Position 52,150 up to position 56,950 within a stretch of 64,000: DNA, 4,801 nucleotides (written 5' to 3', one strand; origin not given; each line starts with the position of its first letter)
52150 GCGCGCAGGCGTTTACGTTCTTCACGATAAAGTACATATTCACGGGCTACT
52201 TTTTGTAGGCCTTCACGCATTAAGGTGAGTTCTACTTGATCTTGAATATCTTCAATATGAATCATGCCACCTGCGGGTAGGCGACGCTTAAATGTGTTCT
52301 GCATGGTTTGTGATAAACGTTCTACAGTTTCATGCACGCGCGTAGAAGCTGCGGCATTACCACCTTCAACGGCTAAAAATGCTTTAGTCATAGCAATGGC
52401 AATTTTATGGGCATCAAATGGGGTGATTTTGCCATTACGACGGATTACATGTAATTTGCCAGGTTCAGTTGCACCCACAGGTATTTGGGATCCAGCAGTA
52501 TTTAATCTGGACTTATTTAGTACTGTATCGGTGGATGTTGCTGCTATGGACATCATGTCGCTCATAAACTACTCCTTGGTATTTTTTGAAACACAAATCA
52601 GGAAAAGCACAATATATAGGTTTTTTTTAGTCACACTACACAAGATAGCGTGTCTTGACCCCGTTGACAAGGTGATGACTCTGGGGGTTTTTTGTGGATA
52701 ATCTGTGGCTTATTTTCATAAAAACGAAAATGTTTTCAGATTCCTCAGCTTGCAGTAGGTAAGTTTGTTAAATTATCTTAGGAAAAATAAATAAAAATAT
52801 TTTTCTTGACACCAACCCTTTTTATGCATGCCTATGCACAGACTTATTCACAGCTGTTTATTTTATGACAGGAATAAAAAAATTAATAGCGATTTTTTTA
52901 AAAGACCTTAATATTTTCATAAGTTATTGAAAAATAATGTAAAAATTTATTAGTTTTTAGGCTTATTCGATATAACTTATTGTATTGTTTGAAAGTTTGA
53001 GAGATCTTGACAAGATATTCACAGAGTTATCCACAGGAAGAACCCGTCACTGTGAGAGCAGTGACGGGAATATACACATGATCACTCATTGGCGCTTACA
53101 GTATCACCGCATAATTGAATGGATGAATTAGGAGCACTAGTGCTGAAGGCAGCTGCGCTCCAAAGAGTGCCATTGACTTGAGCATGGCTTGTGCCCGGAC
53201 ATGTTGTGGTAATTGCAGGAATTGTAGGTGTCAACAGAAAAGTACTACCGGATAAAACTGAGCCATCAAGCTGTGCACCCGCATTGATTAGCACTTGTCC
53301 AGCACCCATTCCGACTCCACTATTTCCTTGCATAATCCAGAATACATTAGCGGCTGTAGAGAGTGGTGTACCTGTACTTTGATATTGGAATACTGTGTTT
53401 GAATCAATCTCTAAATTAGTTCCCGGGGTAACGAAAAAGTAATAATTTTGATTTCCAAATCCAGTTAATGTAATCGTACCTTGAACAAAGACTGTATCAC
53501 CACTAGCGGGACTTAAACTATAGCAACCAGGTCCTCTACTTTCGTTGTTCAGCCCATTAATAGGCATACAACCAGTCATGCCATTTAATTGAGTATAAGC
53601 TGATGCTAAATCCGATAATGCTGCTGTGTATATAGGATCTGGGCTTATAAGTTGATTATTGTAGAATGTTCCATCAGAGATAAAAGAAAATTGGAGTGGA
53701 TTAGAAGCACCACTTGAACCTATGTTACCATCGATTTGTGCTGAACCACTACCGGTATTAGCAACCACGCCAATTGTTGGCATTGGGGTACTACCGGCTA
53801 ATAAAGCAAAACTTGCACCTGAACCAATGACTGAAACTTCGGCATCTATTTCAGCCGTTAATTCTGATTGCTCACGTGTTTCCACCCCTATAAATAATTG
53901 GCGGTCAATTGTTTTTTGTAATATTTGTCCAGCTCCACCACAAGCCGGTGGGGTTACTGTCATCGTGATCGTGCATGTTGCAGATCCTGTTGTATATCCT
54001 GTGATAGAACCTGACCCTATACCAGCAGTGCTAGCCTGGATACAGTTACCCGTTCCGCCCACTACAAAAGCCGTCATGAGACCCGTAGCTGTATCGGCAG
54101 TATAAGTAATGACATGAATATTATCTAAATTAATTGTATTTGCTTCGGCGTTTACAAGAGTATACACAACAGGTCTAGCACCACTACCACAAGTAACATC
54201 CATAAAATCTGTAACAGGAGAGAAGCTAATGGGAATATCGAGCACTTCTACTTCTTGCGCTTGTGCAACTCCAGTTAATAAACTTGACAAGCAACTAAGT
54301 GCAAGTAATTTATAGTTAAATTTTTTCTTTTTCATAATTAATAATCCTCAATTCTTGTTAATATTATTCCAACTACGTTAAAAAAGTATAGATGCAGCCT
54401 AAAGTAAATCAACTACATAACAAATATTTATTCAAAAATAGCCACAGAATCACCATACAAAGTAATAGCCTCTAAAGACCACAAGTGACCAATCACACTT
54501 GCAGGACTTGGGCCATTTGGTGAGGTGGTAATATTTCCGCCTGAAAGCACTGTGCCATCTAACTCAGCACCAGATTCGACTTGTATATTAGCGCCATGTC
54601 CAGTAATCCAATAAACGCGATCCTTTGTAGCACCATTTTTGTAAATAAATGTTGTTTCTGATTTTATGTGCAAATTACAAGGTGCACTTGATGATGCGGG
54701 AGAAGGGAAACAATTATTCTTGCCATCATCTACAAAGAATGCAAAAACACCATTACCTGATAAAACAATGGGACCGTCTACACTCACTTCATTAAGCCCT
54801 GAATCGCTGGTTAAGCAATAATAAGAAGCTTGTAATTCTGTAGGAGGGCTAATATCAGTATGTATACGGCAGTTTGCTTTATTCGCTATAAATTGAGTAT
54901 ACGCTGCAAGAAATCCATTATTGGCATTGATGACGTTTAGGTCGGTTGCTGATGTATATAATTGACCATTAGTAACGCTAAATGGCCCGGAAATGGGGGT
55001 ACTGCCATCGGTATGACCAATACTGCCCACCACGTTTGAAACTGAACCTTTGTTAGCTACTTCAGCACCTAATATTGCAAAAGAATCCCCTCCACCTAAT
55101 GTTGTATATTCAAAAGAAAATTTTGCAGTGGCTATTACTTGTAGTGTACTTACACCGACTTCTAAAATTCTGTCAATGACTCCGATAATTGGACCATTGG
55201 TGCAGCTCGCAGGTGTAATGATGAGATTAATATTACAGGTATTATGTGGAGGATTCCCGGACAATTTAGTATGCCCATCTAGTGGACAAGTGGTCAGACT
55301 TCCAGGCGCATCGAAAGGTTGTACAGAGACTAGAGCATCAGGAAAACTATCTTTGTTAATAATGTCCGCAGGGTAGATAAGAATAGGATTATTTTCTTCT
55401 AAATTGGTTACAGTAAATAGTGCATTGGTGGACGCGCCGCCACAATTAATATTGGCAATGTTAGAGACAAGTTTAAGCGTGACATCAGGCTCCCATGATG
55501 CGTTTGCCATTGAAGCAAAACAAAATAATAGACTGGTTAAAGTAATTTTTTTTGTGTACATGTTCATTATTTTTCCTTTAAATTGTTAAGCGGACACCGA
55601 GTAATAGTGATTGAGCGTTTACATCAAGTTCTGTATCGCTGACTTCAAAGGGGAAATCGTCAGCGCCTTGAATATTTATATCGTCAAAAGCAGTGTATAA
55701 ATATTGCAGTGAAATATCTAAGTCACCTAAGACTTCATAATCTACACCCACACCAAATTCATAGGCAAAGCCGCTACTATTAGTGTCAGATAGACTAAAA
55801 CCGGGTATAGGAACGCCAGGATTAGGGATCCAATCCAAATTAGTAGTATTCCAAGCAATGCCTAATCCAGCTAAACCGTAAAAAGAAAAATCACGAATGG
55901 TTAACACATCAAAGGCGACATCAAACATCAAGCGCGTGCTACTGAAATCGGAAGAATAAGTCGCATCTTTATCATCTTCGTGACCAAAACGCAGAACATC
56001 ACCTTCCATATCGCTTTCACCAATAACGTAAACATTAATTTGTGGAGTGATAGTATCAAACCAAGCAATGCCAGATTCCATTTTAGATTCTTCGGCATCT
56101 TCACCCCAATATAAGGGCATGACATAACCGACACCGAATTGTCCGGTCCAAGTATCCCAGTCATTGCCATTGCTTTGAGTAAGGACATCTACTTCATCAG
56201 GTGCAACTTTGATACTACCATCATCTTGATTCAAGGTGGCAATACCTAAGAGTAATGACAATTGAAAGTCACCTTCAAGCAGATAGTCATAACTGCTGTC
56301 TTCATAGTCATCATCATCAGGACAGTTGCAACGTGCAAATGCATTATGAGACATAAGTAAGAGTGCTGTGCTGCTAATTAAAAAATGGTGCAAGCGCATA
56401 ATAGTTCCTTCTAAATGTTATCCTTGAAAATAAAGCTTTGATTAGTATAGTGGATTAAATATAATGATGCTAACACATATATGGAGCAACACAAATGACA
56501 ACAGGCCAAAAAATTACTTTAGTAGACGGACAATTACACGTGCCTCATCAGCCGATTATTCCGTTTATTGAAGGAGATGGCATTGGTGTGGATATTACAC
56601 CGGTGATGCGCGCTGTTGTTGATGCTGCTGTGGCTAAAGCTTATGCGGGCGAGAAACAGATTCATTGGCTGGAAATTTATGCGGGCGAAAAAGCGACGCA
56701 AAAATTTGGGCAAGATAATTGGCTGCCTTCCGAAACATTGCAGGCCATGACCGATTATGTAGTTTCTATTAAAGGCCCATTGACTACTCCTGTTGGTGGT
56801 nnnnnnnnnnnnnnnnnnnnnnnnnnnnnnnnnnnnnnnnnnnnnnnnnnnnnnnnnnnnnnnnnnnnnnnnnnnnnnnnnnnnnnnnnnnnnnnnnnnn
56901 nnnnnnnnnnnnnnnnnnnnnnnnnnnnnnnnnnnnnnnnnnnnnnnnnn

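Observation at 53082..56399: Operon of an outer-membrane beta-barrel gene plus two paralogous secreted DUF3494 (ice-binding-like) proteins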

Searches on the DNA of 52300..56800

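Call 82: search_rna_families(source=window, start=52300, end=56800, threshold=evalue, max_evalue=0.1)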
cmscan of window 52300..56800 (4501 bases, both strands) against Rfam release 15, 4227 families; matches with E-value up to 0.1: 0.
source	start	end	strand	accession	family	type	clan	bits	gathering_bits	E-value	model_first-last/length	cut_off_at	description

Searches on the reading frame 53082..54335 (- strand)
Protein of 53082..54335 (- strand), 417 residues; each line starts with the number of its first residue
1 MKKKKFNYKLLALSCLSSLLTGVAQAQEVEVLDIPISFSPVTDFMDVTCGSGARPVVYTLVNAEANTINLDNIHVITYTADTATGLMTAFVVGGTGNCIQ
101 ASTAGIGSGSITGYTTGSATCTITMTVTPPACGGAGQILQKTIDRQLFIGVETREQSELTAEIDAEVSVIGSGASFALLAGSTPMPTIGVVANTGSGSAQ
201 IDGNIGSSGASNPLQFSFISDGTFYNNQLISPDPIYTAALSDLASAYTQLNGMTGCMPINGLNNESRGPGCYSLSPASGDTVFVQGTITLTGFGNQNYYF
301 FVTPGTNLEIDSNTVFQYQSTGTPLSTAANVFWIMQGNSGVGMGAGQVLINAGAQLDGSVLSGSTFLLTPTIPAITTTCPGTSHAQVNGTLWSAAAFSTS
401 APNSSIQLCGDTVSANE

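Call 3: search_protein_families(library=pfam, proteins=[window:53082-54335:-], max_evalue=1)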
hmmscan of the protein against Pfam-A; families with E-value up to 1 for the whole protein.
window:53082-54335:- (417 aa): 0 families

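Call 4: search_protein_families(library=ncbifam, proteins=[window:53082-54335:-], max_evalue=1)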
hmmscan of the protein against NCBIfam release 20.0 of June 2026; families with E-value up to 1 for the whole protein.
window:53082-54335:- (417 aa): 1 family
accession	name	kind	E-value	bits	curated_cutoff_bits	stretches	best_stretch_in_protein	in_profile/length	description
TIGR03406.1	FeS_long_SufT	hypoth_equivalog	0.11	12.2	202.6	1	115-147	109-140/174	putative Fe-S cluster assembly protein SufT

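Call 11: find_homologous_proteins(query=window:53082-54335:-)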
Query window:53082-54335:- (417 aa): 5 proteins with E <= 0.001 among 8000 candidates.
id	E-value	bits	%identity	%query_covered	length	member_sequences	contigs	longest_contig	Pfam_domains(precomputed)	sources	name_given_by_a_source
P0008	1.6e-266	902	100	100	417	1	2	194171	-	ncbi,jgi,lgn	-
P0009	5.1e-144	498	65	99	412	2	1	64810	-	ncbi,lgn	ncbi:MAG: hypothetical protein WC748_09310 [Legionellales bacterium]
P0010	5.4e-110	386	54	99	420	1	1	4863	-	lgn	-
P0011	2.6e-107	377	54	99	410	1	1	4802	-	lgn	-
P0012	3.4e-104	367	55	99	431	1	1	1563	PF11999.14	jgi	jgi:hypothetical protein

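Call 62: search_protein_families(library=pfam, alignment_id=A4, max_evalue=1)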
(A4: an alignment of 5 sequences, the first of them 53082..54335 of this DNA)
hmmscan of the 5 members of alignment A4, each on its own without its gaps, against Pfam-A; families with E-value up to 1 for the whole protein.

A. member 1, window:53082-54335:- (417 aa): 0 families

B. families by the number of members that match (of 5 scanned): 1 family
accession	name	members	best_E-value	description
PF11999.13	Ice_binding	1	3e-07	Ice-binding-like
